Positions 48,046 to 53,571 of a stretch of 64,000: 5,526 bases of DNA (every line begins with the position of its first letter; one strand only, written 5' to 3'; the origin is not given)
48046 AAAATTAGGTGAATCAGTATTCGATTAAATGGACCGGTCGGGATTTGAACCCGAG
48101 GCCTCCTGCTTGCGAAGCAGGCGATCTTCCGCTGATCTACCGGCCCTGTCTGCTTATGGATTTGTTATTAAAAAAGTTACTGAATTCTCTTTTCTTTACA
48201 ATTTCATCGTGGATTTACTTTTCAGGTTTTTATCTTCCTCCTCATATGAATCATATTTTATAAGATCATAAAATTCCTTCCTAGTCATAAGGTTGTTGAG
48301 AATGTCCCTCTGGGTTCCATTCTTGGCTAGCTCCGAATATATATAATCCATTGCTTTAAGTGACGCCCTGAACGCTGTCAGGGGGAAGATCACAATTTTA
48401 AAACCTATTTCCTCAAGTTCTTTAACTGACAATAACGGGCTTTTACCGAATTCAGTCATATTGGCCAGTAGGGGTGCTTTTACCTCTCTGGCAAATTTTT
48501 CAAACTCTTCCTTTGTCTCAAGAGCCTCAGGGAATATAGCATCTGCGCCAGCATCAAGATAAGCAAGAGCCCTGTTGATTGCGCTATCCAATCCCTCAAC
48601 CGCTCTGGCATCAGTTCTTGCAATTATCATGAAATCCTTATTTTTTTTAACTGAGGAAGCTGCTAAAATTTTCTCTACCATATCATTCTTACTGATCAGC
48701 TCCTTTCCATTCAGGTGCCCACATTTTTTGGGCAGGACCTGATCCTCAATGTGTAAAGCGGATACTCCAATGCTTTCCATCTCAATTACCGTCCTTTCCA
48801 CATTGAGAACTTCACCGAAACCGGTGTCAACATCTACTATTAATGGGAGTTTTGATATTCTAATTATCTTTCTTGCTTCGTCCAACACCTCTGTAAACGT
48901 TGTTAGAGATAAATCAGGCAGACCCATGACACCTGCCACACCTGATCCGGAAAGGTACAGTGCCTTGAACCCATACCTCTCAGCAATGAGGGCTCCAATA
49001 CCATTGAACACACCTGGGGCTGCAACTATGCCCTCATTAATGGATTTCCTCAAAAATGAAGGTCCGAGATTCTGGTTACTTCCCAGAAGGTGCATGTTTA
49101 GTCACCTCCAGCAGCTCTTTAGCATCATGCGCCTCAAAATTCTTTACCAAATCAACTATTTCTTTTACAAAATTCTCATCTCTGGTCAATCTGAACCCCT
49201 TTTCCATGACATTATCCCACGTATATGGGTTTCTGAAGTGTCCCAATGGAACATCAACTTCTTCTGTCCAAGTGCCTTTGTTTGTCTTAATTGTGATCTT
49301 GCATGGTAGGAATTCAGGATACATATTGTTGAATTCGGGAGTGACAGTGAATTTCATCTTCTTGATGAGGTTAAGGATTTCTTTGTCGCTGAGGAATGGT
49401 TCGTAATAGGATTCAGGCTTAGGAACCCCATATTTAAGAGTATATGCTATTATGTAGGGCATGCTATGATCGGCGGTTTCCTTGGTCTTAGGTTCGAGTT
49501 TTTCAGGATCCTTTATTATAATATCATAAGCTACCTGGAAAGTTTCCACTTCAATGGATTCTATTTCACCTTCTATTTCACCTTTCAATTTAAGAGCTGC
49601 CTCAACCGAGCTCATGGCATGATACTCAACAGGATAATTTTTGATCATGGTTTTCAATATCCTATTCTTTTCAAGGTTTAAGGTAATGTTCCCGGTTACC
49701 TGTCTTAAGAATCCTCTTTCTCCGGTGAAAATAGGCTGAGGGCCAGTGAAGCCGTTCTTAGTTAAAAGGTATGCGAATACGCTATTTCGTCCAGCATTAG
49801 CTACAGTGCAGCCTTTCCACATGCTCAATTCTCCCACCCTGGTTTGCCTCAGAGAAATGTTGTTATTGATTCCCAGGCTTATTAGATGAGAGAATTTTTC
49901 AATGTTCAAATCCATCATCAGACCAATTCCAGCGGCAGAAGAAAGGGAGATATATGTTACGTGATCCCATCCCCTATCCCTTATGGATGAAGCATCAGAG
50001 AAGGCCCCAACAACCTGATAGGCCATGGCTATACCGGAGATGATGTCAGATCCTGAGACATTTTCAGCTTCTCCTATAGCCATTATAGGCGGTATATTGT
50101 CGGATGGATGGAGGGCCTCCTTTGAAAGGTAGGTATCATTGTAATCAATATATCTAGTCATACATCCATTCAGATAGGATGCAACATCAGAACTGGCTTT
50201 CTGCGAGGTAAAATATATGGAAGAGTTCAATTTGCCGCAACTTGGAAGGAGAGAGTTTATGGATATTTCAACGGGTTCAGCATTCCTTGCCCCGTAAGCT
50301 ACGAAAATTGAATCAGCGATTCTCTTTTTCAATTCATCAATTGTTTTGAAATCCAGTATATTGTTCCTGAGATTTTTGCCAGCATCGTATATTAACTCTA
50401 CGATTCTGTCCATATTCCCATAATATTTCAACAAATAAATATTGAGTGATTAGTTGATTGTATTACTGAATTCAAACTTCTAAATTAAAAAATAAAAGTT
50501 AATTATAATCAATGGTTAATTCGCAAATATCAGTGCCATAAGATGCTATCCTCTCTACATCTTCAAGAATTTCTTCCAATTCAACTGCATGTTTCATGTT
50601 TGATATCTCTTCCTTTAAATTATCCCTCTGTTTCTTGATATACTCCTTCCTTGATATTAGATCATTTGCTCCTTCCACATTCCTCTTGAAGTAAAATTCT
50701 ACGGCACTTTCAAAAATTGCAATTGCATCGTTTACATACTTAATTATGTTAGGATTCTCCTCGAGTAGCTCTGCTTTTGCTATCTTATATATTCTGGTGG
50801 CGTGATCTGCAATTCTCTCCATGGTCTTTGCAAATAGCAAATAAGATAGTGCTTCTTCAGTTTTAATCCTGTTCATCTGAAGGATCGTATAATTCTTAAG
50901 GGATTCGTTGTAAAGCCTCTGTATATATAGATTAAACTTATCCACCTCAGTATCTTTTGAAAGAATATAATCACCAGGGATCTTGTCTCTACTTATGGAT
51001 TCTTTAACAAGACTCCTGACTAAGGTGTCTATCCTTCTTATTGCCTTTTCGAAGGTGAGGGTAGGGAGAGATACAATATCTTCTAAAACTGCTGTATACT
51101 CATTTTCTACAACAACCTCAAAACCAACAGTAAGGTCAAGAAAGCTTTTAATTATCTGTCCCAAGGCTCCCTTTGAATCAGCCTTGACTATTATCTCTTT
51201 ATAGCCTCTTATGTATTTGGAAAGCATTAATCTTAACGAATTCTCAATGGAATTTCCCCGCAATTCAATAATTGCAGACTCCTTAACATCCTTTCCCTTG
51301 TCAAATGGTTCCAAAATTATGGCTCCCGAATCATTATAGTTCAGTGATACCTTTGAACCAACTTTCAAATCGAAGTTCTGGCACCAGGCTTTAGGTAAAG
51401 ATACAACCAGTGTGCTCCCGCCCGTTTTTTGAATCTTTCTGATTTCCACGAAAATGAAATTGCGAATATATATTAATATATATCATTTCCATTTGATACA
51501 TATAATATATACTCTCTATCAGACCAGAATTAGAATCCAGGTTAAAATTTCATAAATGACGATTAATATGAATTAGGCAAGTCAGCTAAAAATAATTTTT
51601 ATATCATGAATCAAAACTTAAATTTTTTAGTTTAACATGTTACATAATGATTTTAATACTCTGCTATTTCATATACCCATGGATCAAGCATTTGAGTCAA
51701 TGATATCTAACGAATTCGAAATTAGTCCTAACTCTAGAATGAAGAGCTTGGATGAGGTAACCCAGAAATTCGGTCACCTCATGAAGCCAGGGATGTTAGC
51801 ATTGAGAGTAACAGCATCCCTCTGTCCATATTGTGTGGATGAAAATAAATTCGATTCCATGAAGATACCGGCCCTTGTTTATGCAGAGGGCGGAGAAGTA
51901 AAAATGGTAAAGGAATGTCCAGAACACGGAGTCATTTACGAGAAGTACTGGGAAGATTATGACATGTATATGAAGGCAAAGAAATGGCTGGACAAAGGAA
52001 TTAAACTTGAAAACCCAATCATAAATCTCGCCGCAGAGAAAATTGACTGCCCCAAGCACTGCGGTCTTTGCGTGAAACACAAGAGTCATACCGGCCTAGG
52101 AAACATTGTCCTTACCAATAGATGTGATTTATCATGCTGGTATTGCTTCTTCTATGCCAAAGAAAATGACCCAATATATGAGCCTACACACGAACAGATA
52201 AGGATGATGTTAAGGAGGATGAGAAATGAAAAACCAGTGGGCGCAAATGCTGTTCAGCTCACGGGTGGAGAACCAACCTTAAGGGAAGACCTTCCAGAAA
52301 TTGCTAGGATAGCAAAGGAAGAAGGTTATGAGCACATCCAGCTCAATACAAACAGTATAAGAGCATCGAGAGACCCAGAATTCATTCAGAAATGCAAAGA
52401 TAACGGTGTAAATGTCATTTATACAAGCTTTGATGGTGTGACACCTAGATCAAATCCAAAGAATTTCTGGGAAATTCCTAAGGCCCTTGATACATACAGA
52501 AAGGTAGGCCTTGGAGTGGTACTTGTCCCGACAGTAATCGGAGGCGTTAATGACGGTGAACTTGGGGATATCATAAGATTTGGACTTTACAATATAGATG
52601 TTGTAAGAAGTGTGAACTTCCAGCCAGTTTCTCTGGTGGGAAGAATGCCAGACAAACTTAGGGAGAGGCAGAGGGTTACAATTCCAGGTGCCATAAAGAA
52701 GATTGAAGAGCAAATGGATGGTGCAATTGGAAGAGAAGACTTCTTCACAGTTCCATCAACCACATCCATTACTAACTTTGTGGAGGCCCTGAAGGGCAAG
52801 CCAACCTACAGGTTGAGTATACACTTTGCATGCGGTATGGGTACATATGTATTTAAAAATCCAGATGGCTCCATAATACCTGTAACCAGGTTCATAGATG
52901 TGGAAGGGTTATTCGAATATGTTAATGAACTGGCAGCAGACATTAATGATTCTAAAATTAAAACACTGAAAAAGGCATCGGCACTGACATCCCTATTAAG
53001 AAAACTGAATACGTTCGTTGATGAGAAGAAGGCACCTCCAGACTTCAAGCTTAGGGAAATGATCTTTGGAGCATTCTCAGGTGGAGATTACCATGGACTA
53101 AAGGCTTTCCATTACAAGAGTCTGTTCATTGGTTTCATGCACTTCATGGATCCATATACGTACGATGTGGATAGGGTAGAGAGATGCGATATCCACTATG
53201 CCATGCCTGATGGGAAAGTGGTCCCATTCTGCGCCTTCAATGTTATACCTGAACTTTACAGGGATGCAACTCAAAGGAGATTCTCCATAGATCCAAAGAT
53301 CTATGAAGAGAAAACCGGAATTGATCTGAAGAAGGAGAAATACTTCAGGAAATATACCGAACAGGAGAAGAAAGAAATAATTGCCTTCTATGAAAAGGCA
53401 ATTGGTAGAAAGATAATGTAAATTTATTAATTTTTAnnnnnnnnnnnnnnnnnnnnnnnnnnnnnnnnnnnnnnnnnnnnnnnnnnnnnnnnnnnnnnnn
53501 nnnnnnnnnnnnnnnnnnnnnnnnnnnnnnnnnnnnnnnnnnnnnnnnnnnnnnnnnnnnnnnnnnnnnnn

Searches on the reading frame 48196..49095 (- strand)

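Call 89: search_protein_families(library=pfam, proteins=[window:48196-49095:-], max_evalue=0.0001)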
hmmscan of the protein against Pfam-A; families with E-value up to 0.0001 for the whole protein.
window:48196-49095:- (299 aa): 2 families
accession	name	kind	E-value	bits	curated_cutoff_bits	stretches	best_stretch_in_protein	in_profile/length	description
PF13714.12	PEP_mutase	-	2.1e-49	168.7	31.5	1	22-255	9-238/240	Phosphoenolpyruvate phosphomutase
PF00463.27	ICL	-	8.6e-12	44.8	26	1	83-178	149-248/526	Isocitrate lyase family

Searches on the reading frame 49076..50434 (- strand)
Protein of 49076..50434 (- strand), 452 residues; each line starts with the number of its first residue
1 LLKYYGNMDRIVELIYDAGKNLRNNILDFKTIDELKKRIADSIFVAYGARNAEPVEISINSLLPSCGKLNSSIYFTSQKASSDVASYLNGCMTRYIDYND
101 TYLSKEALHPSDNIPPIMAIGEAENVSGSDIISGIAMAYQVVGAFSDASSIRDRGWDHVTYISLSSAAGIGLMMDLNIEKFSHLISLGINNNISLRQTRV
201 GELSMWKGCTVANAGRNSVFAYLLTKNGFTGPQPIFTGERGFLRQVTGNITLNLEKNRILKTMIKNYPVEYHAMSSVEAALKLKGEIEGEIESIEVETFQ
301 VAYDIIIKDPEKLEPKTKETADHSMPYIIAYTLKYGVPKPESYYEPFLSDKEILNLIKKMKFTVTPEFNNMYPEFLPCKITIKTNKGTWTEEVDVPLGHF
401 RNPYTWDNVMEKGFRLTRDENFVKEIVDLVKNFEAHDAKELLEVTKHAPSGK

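Call 89: search_protein_families(library=pfam, proteins=[window:49076-50434:-], max_evalue=0.0001)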
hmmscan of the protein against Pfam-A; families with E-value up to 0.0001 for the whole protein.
window:49076-50434:- (452 aa): 2 families
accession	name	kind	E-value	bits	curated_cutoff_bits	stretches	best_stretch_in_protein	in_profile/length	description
PF03972.19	MmgE_PrpD_N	-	1.2e-58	198.7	32.1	1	27-249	15-238/244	MmgE/PrpD N-terminal domain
PF19305.4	MmgE_PrpD_C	-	5.2e-40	137.5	32.1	1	267-418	1-153/173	MmgE/PrpD C-terminal domain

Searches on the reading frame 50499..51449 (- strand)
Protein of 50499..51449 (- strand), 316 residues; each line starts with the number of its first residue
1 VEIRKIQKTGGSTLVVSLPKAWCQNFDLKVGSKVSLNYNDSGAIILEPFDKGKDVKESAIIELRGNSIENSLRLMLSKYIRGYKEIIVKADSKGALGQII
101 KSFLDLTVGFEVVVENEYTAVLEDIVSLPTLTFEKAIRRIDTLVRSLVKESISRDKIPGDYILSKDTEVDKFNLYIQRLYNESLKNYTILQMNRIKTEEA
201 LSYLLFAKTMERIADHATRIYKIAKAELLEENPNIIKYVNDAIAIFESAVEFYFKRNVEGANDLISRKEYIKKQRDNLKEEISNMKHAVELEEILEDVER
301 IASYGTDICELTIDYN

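Call 89: search_protein_families(library=pfam, proteins=[window:50499-51449:-], max_evalue=0.0001)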
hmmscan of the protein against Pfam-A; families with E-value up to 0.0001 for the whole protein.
window:50499-51449:- (316 aa): 2 families
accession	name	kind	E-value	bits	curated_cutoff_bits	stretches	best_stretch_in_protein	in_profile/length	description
PF01895.24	PhoU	-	1.2e-14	54.9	23.5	2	161-223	29-88/89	PhoU domain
PF04014.23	MazE_antitoxin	-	3.1e-08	33.9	24.7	1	7-48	1-42/48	Antidote-toxin recognition MazE, bacterial antitoxin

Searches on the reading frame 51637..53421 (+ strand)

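Call 89: search_protein_families(library=pfam, proteins=[window:51637-53421:+], max_evalue=0.0001)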
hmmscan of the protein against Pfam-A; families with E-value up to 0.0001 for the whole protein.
window:51637-53421:+ (594 aa): 2 families
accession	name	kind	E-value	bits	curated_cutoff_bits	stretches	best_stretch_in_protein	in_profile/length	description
PF04055.27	Radical_SAM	-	2.4e-28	99.8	29.5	1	157-315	1-165/166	Radical SAM superfamily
PF23545.1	Zn_ribbon_HMPTM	-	3.1e-13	49.5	27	1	56-106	2-45/45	HMPTM N-terminal zinc ribbon domain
